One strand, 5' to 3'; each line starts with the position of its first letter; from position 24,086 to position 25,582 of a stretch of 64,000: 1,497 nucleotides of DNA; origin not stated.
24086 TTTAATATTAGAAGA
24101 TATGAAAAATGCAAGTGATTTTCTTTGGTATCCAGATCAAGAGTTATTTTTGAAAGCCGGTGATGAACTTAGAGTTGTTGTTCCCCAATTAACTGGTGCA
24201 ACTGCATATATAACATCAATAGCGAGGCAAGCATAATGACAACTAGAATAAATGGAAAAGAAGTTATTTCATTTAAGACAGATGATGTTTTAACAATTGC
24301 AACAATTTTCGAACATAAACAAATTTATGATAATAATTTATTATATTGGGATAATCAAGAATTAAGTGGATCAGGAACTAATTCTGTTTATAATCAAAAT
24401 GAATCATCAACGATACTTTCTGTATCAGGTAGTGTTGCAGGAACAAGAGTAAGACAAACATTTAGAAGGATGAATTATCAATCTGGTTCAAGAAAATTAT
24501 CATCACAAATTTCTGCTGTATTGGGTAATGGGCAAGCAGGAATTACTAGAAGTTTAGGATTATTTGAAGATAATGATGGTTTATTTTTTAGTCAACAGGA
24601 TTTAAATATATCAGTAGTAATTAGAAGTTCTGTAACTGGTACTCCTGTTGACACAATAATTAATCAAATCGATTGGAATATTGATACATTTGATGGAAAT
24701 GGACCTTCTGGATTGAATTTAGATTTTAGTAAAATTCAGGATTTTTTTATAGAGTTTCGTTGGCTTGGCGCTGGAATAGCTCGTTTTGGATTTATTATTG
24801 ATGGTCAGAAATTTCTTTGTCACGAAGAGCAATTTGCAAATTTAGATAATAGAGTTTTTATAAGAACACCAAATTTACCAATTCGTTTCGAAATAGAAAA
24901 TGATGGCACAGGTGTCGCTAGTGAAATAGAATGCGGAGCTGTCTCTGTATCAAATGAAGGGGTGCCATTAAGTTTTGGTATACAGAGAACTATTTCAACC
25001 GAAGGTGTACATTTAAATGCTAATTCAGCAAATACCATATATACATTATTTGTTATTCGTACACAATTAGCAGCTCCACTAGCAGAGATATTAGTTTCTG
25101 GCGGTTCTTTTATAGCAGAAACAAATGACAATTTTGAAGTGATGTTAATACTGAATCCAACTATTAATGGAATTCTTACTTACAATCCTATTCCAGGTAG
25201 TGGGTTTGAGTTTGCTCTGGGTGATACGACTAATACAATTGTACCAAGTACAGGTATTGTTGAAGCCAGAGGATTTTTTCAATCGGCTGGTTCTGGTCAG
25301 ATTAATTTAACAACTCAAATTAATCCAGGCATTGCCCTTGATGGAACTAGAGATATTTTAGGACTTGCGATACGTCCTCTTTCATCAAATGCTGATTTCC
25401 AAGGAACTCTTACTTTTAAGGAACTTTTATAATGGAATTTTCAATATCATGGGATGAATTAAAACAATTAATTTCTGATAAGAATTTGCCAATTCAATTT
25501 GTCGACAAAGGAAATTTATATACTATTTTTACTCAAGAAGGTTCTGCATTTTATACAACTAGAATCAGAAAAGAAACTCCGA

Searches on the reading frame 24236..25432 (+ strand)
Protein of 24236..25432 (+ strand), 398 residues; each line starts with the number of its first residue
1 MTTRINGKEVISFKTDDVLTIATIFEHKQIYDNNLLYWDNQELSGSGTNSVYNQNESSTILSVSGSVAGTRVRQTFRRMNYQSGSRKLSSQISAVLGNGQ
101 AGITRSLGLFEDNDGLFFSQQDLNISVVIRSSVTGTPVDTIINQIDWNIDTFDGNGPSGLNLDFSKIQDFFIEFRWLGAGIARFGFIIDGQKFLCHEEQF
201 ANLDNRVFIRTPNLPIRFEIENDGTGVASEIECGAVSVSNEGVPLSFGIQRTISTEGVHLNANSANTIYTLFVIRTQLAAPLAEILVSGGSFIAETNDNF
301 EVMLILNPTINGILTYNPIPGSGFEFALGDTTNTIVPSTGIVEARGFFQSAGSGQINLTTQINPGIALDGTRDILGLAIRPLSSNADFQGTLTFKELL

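Call 23: search_protein_families(library=phrogs, proteins=[window:24236-25432:+], max_evalue=0.00001)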
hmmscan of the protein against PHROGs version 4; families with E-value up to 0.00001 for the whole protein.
window:24236-25432:+ (398 aa): 2 families
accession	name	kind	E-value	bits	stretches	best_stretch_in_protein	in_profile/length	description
phrog_1645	-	head and packaging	2.9e-67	228.4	1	18-396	59-438/440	virion structural protein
phrog_5838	-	head and packaging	1.5e-22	80.3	1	138-226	567-656/1106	virion structural protein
